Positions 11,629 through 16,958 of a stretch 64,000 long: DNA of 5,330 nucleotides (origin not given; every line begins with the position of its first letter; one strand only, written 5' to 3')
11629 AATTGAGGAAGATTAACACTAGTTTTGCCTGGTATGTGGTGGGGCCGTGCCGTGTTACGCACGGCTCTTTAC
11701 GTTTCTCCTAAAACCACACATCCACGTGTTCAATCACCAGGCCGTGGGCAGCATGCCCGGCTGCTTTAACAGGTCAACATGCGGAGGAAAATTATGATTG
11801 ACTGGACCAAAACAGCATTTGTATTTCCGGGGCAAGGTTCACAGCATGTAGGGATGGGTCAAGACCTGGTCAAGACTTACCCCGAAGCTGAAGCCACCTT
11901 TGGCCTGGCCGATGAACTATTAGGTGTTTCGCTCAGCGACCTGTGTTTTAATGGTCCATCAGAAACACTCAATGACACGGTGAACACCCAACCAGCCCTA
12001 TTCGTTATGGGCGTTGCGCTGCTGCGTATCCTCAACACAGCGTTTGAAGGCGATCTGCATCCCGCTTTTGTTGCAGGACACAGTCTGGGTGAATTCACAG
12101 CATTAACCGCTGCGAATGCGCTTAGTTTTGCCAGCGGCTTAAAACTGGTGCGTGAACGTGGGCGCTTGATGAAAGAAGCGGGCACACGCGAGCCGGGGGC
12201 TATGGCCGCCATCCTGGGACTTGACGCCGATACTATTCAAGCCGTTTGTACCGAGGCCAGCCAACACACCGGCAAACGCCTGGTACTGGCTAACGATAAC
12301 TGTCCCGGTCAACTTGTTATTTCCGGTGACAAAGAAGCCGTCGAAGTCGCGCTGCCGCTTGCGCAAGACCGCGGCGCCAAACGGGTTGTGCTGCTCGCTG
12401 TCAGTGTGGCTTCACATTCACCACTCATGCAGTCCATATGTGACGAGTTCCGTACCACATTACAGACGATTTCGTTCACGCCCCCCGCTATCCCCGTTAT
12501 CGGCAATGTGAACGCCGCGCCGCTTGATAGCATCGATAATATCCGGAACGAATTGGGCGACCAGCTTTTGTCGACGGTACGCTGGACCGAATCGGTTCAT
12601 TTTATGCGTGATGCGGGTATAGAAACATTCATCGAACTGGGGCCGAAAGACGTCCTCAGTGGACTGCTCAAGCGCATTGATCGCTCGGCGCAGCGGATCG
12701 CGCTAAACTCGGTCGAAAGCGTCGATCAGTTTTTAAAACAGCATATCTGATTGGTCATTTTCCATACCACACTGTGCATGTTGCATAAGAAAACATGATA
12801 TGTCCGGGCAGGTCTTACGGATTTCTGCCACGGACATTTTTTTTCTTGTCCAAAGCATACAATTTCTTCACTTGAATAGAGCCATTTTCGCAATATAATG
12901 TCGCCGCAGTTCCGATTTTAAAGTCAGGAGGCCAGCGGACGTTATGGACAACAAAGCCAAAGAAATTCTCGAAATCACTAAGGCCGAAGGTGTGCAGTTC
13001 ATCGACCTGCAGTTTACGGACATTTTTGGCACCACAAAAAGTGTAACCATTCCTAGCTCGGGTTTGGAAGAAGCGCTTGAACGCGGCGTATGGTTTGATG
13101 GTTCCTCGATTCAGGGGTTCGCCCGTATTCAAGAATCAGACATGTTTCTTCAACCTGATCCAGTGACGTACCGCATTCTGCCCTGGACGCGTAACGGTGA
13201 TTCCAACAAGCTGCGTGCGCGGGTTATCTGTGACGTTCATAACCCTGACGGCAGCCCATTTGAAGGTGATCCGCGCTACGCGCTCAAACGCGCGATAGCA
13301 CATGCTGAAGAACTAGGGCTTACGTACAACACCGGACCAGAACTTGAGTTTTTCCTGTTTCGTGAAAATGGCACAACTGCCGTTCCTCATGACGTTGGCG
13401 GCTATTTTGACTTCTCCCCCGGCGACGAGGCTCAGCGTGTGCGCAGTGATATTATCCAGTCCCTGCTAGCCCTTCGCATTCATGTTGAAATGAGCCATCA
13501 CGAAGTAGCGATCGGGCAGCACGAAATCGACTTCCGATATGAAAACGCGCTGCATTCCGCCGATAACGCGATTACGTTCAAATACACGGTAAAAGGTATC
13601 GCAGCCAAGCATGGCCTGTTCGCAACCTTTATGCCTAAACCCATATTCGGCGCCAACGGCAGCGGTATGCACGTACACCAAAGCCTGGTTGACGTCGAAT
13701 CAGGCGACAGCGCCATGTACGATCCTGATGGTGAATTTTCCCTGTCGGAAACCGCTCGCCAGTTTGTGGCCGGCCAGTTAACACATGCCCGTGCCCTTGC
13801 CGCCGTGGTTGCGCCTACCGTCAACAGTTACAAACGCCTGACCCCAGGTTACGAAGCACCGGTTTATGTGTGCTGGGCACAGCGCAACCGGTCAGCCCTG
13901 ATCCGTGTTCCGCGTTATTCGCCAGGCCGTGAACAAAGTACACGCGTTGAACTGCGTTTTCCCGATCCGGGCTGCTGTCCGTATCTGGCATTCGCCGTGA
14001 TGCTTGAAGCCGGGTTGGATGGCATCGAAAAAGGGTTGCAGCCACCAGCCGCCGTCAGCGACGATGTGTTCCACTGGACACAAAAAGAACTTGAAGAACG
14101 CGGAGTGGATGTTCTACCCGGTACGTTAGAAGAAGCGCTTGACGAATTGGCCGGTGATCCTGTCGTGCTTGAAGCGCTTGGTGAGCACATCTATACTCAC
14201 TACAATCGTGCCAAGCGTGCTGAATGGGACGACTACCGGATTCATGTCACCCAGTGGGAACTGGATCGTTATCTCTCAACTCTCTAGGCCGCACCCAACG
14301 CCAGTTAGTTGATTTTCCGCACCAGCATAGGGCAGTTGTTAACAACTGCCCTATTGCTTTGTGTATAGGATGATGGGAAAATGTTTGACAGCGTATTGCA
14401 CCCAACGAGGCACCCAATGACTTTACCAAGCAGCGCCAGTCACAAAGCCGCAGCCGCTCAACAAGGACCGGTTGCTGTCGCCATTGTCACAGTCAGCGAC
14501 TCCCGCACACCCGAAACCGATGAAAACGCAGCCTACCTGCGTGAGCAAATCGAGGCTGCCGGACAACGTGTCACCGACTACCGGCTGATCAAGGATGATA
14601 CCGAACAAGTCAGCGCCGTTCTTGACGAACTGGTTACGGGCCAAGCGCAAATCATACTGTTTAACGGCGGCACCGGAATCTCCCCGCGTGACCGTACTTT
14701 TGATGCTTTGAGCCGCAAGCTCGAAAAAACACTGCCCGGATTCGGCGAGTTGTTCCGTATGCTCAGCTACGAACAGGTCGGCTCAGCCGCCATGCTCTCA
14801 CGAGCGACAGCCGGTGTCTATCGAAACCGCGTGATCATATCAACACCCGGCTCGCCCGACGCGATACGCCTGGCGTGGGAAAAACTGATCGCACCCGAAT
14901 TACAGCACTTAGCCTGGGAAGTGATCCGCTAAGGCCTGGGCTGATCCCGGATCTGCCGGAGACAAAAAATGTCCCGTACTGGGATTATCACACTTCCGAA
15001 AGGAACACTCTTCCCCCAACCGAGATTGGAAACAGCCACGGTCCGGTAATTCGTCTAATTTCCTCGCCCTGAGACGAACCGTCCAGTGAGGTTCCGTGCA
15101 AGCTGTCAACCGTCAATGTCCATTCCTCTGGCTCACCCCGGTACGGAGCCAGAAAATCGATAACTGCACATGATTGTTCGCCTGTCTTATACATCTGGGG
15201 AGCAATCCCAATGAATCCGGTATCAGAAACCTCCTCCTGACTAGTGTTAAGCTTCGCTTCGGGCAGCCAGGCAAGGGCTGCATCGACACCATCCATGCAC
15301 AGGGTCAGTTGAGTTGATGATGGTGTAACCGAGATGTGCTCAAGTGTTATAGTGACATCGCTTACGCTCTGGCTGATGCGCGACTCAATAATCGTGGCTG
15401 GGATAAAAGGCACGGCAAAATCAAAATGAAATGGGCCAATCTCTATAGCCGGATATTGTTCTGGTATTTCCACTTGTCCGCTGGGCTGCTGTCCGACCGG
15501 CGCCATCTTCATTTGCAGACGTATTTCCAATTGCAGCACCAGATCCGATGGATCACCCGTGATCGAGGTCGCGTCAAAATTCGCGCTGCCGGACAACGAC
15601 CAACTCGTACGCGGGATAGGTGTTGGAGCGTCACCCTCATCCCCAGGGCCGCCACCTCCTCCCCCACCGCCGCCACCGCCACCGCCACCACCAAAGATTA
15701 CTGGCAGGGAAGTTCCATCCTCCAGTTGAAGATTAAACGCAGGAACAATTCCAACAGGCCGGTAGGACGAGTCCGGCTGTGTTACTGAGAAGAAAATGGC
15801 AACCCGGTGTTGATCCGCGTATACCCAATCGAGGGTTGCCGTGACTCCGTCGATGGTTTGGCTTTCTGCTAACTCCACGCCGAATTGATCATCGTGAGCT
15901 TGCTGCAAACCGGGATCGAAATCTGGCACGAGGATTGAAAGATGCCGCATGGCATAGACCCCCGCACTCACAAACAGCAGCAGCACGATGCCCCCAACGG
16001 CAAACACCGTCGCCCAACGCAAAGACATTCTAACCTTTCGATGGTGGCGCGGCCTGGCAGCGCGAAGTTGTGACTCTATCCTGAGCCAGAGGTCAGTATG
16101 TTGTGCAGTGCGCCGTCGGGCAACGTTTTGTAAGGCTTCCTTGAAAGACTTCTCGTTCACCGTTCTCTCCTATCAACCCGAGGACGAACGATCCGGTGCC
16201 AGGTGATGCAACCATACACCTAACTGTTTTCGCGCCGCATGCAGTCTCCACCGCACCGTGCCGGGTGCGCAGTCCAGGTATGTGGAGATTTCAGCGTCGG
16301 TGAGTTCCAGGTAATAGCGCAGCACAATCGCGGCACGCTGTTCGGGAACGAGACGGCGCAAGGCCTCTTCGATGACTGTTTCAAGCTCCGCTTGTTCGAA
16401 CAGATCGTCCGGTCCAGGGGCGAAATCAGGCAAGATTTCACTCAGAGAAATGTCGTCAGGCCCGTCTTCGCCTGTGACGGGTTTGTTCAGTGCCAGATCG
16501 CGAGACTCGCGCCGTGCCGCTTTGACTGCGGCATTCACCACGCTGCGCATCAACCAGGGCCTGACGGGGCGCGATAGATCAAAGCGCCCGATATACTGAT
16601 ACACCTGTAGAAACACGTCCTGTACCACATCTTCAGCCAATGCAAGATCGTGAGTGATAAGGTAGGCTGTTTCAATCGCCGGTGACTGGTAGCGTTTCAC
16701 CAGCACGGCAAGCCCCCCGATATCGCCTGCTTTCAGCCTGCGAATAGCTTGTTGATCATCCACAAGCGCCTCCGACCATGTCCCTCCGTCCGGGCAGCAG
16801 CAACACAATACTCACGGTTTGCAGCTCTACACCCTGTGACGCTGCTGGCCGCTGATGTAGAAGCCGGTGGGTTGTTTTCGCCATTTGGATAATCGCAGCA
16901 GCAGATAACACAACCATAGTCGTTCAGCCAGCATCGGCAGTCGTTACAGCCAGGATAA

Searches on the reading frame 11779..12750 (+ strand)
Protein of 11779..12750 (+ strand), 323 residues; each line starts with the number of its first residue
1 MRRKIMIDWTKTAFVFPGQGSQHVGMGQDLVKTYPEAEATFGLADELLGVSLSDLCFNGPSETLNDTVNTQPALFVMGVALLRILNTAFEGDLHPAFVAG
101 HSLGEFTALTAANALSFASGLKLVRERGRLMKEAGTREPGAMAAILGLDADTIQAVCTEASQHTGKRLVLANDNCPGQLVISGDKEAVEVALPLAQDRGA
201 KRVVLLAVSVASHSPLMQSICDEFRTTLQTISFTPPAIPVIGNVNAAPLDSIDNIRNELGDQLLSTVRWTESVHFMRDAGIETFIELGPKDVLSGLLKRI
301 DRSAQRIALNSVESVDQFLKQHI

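Call 14: search_protein_families(library=pfam, proteins=[window:11779-12750:+])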
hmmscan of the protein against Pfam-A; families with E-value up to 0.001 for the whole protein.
window:11779-12750:+ (323 aa): 1 family
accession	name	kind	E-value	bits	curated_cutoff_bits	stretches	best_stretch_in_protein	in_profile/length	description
PF00698.26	Acyl_transf_1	-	3e-44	152.2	32.7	1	14-305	2-283/319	Acyl transferase domain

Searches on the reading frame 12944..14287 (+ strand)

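Call 14: search_protein_families(library=pfam, proteins=[window:12944-14287:+])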
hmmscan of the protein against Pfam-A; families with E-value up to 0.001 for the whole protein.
window:12944-14287:+ (447 aa): 2 families
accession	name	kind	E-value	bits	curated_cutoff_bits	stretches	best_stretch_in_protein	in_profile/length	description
PF00120.29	Gln-synt_C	-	2.8e-130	434.8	24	1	108-443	2-344/344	Glutamine synthetase, catalytic domain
PF03951.24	Gln-synt_N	-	8.1e-31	105.9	33.4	1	17-101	2-82/82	Glutamine synthetase, beta-Grasp domain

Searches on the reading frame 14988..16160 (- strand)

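Call 14: search_protein_families(library=pfam, proteins=[window:14988-16160:-])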
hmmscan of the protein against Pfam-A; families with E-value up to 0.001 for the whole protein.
window:14988-16160:- (390 aa): 1 family
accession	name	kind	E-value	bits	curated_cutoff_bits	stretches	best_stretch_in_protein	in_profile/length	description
PF13786.12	DUF4179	-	2.2e-06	28.4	30.1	1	46-127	5-93/94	Domain of unknown function (DUF4179)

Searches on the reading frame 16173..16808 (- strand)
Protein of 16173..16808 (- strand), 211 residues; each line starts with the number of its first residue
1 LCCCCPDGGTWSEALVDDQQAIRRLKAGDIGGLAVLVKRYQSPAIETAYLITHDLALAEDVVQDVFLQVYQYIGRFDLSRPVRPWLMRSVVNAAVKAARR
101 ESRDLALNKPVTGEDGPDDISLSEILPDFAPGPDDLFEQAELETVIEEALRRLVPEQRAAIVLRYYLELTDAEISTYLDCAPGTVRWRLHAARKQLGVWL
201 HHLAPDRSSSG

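Call 14: search_protein_families(library=pfam, proteins=[window:16173-16808:-])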
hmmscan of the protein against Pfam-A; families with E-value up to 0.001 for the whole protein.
window:16173-16808:- (211 aa): 3 families
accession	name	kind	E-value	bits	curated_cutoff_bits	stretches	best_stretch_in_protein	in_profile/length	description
PF08281.18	Sigma70_r4_2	-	8.4e-13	48.2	25.7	1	146-196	4-54/54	Sigma-70, region 4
PF04542.20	Sigma70_r2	-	1.1e-12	47.9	24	1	36-103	1-70/71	Sigma-70 region 2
PF04545.22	Sigma70_r4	-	4.4e-07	29.7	24.1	1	149-196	1-48/50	Sigma-70, region 4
